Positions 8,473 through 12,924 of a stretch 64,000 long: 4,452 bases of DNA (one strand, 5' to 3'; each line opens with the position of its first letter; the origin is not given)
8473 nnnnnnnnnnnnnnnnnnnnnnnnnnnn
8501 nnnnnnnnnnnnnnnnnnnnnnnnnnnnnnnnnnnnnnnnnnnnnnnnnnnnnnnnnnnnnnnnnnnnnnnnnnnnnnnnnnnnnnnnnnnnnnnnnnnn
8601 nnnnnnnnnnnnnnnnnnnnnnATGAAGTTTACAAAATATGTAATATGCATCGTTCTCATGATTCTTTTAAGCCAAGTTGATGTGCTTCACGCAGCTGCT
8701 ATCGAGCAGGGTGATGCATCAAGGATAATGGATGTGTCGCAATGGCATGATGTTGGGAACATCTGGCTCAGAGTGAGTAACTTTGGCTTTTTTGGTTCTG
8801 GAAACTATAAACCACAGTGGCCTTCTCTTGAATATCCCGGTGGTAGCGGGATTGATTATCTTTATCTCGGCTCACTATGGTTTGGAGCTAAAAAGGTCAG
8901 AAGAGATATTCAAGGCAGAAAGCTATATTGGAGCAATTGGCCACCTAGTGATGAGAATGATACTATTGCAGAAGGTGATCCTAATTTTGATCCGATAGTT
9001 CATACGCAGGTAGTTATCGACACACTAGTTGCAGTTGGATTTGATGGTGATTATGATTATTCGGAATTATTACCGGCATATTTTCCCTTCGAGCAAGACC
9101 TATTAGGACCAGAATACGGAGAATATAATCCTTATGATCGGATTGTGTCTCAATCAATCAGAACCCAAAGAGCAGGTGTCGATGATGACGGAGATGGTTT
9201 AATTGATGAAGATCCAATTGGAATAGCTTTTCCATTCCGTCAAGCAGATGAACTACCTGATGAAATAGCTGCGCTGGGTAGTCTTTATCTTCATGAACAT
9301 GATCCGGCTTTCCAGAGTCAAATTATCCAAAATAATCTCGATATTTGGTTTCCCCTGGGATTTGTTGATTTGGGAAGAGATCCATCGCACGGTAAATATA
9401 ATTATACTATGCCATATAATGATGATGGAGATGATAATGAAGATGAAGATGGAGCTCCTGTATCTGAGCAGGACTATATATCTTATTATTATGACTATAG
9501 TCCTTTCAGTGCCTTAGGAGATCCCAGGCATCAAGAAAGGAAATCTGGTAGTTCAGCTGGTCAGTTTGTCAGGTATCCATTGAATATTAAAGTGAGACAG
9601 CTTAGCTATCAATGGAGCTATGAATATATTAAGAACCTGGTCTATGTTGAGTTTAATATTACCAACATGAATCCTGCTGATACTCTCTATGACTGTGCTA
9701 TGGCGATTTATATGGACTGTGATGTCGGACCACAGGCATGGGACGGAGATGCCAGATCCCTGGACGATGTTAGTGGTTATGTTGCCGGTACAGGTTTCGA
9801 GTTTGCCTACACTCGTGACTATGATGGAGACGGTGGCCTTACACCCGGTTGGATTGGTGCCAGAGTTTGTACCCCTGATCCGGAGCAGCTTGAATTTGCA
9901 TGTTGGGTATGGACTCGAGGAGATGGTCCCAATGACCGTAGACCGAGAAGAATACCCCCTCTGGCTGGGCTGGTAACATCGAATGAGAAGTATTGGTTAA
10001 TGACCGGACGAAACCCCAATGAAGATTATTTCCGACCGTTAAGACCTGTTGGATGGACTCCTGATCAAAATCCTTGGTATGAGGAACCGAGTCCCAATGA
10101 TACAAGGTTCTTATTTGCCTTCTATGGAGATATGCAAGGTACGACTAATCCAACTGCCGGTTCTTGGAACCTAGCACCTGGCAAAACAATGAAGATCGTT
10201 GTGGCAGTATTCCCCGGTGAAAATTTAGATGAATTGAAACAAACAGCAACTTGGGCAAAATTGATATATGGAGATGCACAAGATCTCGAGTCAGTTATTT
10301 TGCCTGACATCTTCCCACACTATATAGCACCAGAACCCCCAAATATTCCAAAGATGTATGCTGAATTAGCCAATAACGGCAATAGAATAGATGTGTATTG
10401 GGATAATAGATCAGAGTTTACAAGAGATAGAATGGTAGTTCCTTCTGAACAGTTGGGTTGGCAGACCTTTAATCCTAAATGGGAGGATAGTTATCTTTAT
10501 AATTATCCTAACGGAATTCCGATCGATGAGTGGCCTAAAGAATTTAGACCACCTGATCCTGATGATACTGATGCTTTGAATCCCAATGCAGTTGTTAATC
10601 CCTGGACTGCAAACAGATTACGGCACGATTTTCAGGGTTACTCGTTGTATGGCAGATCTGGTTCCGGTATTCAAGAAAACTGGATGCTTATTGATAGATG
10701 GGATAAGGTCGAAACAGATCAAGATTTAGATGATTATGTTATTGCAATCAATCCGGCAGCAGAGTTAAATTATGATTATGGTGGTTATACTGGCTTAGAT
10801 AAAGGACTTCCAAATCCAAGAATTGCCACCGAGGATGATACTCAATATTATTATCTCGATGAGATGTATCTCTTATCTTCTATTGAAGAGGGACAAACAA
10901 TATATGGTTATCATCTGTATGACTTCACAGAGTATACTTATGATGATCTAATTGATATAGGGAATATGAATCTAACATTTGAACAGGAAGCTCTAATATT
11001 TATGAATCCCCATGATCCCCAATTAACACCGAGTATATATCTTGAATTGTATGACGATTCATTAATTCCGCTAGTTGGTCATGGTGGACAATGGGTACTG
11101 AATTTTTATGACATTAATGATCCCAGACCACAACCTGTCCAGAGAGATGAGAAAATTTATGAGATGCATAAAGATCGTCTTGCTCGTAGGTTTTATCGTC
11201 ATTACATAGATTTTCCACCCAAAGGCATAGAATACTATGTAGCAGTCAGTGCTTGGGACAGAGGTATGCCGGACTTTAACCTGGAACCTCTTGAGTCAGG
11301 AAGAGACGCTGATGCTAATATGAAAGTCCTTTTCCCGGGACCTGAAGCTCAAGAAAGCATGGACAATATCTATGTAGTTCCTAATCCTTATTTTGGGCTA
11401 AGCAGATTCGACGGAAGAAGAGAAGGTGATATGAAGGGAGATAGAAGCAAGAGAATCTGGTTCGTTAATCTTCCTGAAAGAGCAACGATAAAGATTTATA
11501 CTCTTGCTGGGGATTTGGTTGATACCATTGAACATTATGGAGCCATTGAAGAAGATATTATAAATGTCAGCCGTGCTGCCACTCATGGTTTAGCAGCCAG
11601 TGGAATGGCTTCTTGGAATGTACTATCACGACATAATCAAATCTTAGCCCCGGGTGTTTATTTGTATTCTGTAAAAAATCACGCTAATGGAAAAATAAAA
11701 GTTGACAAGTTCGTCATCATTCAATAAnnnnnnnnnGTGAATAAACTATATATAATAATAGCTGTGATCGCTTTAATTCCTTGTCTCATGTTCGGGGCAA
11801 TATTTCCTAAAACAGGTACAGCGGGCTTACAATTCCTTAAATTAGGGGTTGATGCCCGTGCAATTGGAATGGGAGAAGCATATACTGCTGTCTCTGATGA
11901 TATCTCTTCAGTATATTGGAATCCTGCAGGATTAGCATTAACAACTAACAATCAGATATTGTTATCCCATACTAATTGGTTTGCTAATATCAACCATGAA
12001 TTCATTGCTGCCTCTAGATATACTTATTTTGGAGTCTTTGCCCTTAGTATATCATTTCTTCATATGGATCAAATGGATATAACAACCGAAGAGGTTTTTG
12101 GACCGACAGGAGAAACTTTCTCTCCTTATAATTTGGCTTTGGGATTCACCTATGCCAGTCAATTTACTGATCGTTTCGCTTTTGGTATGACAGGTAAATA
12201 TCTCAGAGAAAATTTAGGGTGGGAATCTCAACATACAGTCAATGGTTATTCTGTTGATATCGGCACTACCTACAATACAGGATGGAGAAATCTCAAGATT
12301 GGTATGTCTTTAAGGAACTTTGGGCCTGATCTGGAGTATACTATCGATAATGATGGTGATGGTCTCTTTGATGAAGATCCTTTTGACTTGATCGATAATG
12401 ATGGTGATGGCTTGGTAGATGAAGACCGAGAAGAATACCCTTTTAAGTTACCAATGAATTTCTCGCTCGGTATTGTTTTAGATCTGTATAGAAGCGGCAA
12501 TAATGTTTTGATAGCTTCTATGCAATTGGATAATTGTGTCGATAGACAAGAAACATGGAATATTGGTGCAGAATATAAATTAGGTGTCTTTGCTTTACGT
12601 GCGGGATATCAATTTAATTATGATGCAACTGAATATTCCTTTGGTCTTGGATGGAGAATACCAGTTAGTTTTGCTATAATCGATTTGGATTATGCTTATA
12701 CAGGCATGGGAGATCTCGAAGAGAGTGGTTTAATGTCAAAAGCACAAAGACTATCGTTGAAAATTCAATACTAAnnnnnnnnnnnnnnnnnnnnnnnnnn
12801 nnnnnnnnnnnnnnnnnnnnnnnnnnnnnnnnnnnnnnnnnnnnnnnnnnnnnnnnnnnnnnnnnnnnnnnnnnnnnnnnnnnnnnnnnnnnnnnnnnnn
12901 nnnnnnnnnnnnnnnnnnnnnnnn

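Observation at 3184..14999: Complete Ton motor co-operonic with an orphan giant protein, a PorV-like barrel and a T9SS-CTD cargo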

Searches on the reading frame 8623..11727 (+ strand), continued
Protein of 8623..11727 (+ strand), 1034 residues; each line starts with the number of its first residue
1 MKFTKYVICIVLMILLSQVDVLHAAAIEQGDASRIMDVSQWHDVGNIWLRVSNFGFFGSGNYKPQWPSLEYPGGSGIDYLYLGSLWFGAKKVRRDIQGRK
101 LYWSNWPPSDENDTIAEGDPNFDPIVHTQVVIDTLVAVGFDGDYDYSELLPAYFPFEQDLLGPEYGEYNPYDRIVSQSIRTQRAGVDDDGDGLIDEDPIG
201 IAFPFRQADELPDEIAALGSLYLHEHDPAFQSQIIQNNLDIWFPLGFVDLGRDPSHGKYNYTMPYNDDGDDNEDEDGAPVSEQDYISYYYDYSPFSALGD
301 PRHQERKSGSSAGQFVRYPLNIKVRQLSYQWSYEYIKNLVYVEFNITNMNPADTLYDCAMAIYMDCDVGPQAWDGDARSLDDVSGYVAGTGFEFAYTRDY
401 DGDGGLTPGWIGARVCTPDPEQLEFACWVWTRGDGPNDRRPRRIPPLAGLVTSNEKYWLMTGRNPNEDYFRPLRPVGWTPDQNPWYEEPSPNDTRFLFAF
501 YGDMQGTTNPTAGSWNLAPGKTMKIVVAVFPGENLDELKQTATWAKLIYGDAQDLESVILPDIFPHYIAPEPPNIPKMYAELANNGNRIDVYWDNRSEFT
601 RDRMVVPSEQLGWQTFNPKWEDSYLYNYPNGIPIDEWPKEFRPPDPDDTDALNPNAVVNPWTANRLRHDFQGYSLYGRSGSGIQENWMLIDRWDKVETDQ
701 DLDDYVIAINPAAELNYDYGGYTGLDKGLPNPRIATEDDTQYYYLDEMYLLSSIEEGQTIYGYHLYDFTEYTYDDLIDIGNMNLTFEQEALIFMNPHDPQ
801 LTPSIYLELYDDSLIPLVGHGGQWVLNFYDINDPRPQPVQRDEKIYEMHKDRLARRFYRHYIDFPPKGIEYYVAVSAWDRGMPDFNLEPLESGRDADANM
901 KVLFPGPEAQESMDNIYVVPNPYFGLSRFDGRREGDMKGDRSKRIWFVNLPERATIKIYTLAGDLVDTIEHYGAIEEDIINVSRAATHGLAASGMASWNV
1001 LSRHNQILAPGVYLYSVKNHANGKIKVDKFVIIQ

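Call 109: search_protein_families(library=ncbifam, proteins=[L004:12031-13041:+, L005:12570-13499:+, L031:12515-13477:+, L048:8968-9900:+, L023:12302-13258:+, L022:6179-7255:+, L004:5747-7099:+, L006:13358-15421:+], max_evalue=0.00001)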
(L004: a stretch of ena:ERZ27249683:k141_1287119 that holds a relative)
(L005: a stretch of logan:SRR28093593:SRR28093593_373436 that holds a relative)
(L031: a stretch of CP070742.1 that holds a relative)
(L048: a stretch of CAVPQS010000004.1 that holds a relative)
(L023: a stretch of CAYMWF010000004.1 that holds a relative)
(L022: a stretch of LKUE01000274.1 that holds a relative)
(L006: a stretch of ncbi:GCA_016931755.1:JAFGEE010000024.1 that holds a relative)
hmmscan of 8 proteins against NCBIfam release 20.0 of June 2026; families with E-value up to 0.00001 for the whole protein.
L004:12031-13041:+ (336 aa): 4 families
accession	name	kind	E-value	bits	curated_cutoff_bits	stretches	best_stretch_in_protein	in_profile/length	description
NF033709.1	PorV_fam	subfamily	9.4e-59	199.6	90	1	36-336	1-326/326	PorV/PorQ family protein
NF033711.1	T9SS_PorQ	equivalog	1.5e-29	103.1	220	1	29-221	16-209/335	type IX secretion system protein PorQ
NF033710.1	T9SS_OM_PorV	equivalog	4.6e-18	65.5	250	1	19-238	12-244/367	type IX secretion system outer membrane channel protein PorV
NF052325.1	PorVQ2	equivalog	4.8e-18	65.2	325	1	40-185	28-179/354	putative type IX sorting system protein PorV2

L005:12570-13499:+ (309 aa): 4 families
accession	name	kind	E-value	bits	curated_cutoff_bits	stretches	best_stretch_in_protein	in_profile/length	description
NF033709.1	PorV_fam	subfamily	7.3e-61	206.5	90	1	28-308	1-325/326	PorV/PorQ family protein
NF033711.1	T9SS_PorQ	equivalog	1.8e-28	99.6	220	1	7-219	4-213/335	type IX secretion system protein PorQ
NF033710.1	T9SS_OM_PorV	equivalog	2.6e-21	76.2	250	1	22-232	15-244/367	type IX secretion system outer membrane channel protein PorV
NF052325.1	PorVQ2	equivalog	1.7e-20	73.3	325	1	15-163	11-168/354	putative type IX sorting system protein PorV2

L031:12515-13477:+ (320 aa): 4 families
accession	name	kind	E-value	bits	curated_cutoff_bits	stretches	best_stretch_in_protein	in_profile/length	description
NF033709.1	PorV_fam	subfamily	4e-62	210.7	90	1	28-320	1-326/326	PorV/PorQ family protein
NF033711.1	T9SS_PorQ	equivalog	4.8e-31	108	220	1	11-222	8-212/335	type IX secretion system protein PorQ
NF052325.1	PorVQ2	equivalog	2.9e-24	85.6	325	1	23-188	19-190/354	putative type IX sorting system protein PorV2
NF033710.1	T9SS_OM_PorV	equivalog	2.8e-19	69.5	250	1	24-237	19-245/367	type IX secretion system outer membrane channel protein PorV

L048:8968-9900:+ (310 aa): 4 families
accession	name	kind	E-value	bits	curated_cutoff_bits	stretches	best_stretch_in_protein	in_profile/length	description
NF033709.1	PorV_fam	subfamily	5.3e-60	203.7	90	1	29-310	1-326/326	PorV/PorQ family protein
NF033711.1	T9SS_PorQ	equivalog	9.8e-31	107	220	1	7-215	3-208/335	type IX secretion system protein PorQ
NF052325.1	PorVQ2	equivalog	3e-22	79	325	1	18-182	13-187/354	putative type IX sorting system protein PorV2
NF033710.1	T9SS_OM_PorV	equivalog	1.6e-19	70.4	250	1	25-233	19-244/367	type IX secretion system outer membrane channel protein PorV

L023:12302-13258:+ (318 aa): 4 families
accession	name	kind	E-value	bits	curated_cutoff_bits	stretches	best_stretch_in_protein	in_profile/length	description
NF033709.1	PorV_fam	subfamily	2.6e-49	168.6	90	1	38-300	2-310/326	PorV/PorQ family protein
NF033711.1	T9SS_PorQ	equivalog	5e-22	78.4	220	1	19-231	6-212/335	type IX secretion system protein PorQ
NF033710.1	T9SS_OM_PorV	equivalog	3.1e-21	76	250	1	22-235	8-234/367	type IX secretion system outer membrane channel protein PorV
NF052325.1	PorVQ2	equivalog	2.4e-08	33.3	325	1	28-204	15-195/354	putative type IX sorting system protein PorV2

L022:6179-7255:+ (358 aa): 4 families
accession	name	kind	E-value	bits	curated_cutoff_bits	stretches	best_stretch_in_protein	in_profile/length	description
NF033709.1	PorV_fam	subfamily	2e-49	168.9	90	1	32-358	2-326/326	PorV/PorQ family protein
NF033711.1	T9SS_PorQ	equivalog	4.3e-27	95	220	1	7-248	1-213/335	type IX secretion system protein PorQ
NF033710.1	T9SS_OM_PorV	equivalog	1.1e-17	64.4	250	1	153-248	121-231/367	type IX secretion system outer membrane channel protein PorV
NF052325.1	PorVQ2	equivalog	1.9e-14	53.3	325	1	25-209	18-186/354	putative type IX sorting system protein PorV2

L004:5747-7099:+ (450 aa): 3 families
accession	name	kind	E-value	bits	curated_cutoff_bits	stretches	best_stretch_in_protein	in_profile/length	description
NF053685.1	BamG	equivalog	5.1e-26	91.6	250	1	59-404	27-353/397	BamG family beta-barrel-assembly machinery protein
NF033709.1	PorV_fam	subfamily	1.8e-08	34.4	90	0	54-84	12-42/326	PorV/PorQ family protein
NF052325.1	PorVQ2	equivalog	1.4e-07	30.7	325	0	54-83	35-64/354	putative type IX sorting system protein PorV2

L006:13358-15421:+ (687 aa): 0 families

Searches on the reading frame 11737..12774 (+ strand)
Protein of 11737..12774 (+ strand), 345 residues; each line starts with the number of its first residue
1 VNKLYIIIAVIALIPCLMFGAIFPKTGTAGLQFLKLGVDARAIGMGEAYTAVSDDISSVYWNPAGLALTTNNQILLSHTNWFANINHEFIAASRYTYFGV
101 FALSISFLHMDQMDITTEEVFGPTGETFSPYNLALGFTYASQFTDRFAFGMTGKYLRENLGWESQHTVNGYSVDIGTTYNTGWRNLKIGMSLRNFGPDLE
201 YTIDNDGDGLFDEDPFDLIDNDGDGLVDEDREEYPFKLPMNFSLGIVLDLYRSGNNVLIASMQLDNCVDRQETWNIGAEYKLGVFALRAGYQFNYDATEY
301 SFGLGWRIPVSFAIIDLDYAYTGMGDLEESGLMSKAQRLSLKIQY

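Call 3: search_protein_families(library=pfam, proteins=[window:11737-12774:+], max_evalue=0.01)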
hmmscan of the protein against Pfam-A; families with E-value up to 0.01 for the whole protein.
window:11737-12774:+ (345 aa): 5 families
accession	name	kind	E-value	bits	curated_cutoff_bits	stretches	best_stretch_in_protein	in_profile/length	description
PF19572.5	PorV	-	6.5e-14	52.5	27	1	28-201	10-198/243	Type IX secretion system protein PorV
PF03687.19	UPF0164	-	2.7e-06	26.9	21.4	1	40-97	50-107/325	Uncharacterised protein family (UPF0164)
PF03349.22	Toluene_X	-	2e-05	23.7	29.7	1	42-121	20-80/421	Outer membrane protein transport protein (OMPP1/FadL/TodX)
PF13609.12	Porin_4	-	0.00026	21.3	27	1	254-323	197-272/310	Gram-negative porin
PF18990.6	DUF5723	-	0.0015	18.7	26.8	0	170-308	213-364/376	Family of unknown function (DUF5723)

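Call 4: search_protein_families(library=ncbifam, proteins=[window:11737-12774:+], max_evalue=0.01)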
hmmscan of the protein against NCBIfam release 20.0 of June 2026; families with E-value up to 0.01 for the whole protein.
window:11737-12774:+ (345 aa): 6 families
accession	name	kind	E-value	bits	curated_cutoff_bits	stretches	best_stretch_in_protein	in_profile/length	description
NF033709.1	PorV_fam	subfamily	1.9e-62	211.7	90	1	28-344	1-325/326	PorV/PorQ family protein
NF033710.1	T9SS_OM_PorV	equivalog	4.7e-26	91.8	250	1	28-205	23-214/367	type IX secretion system outer membrane channel protein PorV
NF033711.1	T9SS_PorQ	equivalog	7.1e-25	87.7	220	1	13-200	7-192/335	type IX secretion system protein PorQ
NF052325.1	PorVQ2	equivalog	1.4e-19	70.2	325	1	32-194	28-197/354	putative type IX sorting system protein PorV2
NF050080.1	pilus_FilD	exception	3.3e-06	25.7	970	1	34-100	23-89/549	putative pilus system OmpP1/FadL family transporter FilD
NF033662.1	acid_disulf_rpt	repeat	0.0031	17.2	41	0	203-213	11-21/32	acidic double-disulfide repeat-containing protein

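Call 74: find_homologous_proteins(query=window:11737-12774:+, max_evalue=0.001)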
Query window:11737-12774:+ (345 aa): 2224 proteins with E <= 0.001 among 7528 candidates; the best 120 are listed.
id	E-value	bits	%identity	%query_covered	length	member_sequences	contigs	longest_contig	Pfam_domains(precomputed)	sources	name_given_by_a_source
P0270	1.1e-207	707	87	100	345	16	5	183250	PF03687.21,PF19572.6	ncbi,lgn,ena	-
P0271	2.5e-201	686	84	100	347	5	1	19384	PF03687.21,PF13609.13,PF19572.6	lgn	-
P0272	4.0e-197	672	82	100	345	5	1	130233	PF03687.21,PF19572.6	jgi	-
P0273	6.5e-196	668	83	99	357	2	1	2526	PF03687.21,PF18990.7,PF03349.23,PF19572.6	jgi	-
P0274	8.0e-193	658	82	98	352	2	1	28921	PF03687.21,PF19572.6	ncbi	-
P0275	1.8e-190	651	79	99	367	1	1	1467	PF03687.21,PF19572.6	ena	-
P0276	3.1e-190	650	79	100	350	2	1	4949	PF03687.21,PF18990.7,PF19572.6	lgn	-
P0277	3.6e-189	646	85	95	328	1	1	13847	PF03687.21,PF18990.7,PF19572.6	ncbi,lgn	-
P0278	1.6e-183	628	77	100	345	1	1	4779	PF03687.21,PF19572.6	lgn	-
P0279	3.8e-150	518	64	100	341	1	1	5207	PF03687.21,PF19572.6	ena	-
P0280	7.1e-150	517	67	96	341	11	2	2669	PF03687.21,PF19572.6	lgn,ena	-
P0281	3.9e-149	515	63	100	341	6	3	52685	PF03687.21,PF19572.6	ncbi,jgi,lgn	jgi:long-subunit fatty acid transport protein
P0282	1.9e-148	512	63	100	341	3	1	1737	PF03687.21,PF19572.6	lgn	-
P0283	2.6e-148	512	63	100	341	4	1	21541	PF03687.21,PF19572.6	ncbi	-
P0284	4.1e-148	511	63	100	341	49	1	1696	PF03687.21,PF19572.6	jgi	-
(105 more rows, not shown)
